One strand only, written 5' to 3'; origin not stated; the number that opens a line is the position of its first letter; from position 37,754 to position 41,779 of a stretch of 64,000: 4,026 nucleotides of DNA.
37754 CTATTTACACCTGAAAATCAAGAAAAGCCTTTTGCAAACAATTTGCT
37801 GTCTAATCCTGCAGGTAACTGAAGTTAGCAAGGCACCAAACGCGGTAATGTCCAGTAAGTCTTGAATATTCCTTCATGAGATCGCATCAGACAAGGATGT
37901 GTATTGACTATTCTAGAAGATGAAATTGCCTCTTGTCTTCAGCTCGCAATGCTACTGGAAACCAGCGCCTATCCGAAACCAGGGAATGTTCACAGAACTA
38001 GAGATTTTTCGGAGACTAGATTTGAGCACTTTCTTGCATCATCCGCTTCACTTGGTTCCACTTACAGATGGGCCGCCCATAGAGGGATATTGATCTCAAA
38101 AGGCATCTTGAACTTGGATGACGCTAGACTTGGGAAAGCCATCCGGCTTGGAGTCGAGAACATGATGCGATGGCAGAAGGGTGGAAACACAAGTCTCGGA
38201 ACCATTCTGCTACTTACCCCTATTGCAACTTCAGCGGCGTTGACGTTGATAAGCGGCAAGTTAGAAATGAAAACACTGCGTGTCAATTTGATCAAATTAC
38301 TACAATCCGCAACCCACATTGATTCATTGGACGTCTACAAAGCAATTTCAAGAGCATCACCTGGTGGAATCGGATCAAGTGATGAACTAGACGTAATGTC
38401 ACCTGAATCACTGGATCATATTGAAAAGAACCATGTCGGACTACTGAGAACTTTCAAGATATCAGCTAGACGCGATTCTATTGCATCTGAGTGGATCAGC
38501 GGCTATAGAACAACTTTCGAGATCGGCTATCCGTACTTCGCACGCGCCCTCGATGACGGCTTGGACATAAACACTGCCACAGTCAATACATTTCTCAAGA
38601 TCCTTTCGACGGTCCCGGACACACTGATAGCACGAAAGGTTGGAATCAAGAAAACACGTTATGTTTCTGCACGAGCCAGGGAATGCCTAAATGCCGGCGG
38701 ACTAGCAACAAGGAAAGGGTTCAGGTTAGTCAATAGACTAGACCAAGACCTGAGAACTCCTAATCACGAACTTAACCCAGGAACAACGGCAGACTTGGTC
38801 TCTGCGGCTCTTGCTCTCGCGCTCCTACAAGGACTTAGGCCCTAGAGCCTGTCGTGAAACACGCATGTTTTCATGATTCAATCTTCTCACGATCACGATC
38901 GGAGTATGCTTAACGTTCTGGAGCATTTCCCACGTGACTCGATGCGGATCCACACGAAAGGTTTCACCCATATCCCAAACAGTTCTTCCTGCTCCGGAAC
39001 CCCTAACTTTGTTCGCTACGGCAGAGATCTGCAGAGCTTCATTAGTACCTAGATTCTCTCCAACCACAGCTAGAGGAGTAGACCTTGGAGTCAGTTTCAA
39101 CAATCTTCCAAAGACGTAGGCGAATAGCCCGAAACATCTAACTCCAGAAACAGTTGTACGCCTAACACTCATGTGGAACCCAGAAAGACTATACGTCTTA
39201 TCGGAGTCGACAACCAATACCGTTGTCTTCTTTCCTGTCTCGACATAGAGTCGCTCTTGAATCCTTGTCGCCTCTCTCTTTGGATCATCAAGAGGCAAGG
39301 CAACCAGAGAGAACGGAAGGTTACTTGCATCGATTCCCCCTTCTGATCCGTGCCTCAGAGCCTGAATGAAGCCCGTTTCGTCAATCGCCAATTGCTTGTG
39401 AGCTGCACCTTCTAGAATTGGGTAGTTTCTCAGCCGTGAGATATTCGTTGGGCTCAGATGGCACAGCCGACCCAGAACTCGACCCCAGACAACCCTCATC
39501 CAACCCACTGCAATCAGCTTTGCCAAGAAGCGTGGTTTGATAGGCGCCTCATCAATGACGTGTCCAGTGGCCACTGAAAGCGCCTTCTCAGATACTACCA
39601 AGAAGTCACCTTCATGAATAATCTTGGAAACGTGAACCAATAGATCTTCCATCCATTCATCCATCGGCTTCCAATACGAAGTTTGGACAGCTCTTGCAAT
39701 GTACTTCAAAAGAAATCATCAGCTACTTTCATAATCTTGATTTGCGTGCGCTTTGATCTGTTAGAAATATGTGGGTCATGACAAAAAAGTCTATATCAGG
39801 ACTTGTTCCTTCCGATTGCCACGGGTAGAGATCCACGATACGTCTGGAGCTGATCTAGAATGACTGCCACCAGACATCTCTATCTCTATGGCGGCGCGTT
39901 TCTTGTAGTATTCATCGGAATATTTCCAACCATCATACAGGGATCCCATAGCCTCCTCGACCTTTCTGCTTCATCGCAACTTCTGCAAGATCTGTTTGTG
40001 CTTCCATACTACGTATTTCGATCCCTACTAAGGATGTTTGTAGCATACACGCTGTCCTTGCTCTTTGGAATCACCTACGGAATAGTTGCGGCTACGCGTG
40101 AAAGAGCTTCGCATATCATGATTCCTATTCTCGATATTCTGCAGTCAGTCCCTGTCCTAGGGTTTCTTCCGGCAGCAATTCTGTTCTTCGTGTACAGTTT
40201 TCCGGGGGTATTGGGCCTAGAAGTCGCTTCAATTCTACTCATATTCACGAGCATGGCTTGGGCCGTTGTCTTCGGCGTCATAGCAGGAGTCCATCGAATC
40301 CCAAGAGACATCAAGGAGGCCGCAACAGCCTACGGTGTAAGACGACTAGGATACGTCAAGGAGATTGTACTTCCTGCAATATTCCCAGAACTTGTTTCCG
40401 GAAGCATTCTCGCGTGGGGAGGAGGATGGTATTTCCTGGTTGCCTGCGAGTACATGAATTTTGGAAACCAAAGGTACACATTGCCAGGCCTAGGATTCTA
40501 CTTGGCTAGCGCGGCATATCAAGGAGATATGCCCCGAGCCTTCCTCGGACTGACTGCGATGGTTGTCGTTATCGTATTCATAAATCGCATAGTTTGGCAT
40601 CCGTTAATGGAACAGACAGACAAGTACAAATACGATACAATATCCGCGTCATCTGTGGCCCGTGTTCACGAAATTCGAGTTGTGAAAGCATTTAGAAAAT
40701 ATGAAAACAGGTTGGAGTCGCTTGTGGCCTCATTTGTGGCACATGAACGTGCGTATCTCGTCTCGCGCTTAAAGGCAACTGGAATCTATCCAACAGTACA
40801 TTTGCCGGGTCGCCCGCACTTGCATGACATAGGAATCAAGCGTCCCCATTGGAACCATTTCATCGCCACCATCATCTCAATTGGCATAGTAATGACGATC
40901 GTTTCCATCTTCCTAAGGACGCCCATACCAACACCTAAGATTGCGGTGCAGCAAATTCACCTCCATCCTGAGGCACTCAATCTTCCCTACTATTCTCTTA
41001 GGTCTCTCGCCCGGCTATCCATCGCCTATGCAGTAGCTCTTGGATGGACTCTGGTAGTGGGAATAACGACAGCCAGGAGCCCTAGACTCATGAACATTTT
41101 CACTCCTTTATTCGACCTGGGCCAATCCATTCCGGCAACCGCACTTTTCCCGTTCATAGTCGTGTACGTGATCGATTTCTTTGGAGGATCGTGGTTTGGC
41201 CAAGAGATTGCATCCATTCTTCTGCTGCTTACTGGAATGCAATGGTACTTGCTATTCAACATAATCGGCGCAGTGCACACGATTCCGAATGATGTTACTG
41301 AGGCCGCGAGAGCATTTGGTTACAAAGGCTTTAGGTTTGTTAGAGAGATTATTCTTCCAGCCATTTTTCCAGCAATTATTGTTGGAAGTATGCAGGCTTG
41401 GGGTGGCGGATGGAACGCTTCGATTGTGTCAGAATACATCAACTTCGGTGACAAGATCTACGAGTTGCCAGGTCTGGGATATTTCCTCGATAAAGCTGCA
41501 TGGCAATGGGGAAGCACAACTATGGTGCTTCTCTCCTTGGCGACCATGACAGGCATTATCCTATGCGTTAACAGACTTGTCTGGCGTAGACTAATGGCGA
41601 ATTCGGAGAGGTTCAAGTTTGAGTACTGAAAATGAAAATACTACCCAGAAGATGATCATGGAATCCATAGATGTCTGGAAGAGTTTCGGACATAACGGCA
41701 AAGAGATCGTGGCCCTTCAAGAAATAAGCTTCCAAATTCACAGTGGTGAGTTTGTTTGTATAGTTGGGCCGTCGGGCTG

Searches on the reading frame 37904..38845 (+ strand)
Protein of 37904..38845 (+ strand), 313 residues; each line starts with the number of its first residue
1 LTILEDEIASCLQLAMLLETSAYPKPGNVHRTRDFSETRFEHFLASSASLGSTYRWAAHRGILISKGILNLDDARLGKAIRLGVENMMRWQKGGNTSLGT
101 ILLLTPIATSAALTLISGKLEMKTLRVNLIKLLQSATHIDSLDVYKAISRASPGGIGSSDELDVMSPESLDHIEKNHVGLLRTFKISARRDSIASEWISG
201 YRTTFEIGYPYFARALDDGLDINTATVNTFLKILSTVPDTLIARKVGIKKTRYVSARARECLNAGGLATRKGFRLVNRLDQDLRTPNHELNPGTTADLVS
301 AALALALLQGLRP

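Call 65: search_protein_families(library=pfam, proteins=[window:37904-38845:+], max_evalue=0.00001)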
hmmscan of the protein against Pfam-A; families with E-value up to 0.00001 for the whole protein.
window:37904-38845:+ (313 aa): 1 family
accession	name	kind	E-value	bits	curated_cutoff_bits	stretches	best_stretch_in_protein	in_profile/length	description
PF01874.21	CitG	-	1.5e-70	238.5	27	1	9-305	1-283/284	ATP:dephospho-CoA triphosphoribosyl transferase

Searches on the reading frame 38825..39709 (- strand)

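Call 65: search_protein_families(library=pfam, proteins=[window:38825-39709:-], max_evalue=0.00001)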
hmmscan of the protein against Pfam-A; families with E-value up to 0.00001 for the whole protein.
window:38825-39709:- (294 aa): 1 family
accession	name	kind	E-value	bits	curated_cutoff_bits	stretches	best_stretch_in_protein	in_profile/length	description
PF01996.21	F420_ligase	-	2.7e-14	53.7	25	1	26-171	20-151/218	F420-0:Gamma-glutamyl ligase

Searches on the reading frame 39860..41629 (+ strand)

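Call 23: search_protein_families(library=ncbifam, proteins=[window:39860-41629:+], max_evalue=0.00001)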
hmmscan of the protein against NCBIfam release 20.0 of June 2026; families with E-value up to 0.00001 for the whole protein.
window:39860-41629:+ (589 aa): 16 families
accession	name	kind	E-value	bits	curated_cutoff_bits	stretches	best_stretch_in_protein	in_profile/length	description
NF040733.1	ABC_perm_U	equivalog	1.1e-27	97.2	295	2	53-235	59-230/251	ABC transporter permease subunit SaoP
TIGR01183.1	ntrB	equivalog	6.3e-27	94.6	209.05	2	50-245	17-199/202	nitrate ABC transporter permease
TIGR03416.1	ABC_choXWV_perm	equivalog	1.1e-22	80.9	363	2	53-181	89-210/267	choline ABC transporter permease subunit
NF007545.0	PRK10160.1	equivalog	3.2e-21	76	342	2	30-221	60-236/275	taurine ABC transporter permease TauC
NF008196.0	PRK10952.1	equivalog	1.3e-15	57.1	439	2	61-183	155-270/356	glycine betaine/L-proline ABC transporter permease ProW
NF008470.0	PRK11365.1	equivalog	1.7e-15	57.2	347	2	377-530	64-205/263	aliphatic sulfonate ABC transporter permease SsuC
TIGR01581.1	Mo_ABC_porter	hypoth_equivalog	3.1e-10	39.9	210.3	0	128-186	111-168/225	ABC transporter permease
TIGR02139.1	permease_CysT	equivalog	6.6e-09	35.7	246.1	0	125-187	137-198/265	sulfate ABC transporter permease subunit CysT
TIGR02141.1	modB_ABC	equivalog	2e-08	34.1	182.6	0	463-514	94-145/208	molybdate ABC transporter permease subunit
NF011624.0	PRK15050.1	equivalog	1.3e-07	31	247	0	468-510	180-222/297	2-aminoethylphosphonate ABC transporter permease subunit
TIGR03226.1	PhnU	equivalog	3.7e-07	29.9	283.45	0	467-511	197-241/311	2-aminoethylphosphonate ABC transporter permease subunit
NF007047.0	PRK09500.1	equivalog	7.8e-07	28.9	326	0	463-528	142-207/257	spermidine/putrescine ABC transporter permease PotC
TIGR00974.1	3a0107s02c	equivalog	1e-06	28.1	193.45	0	53-186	57-194/272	phosphate ABC transporter permease PstA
NF011651.0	PRK15069.1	subfamily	1.7e-06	27.6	306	0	462-502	115-155/237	histidine ABC transporter permease HisM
NF008208.0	PRK10971.1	equivalog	3e-06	26.9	415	0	124-186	144-205/277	sulfate/thiosulfate ABC transporter permease CysT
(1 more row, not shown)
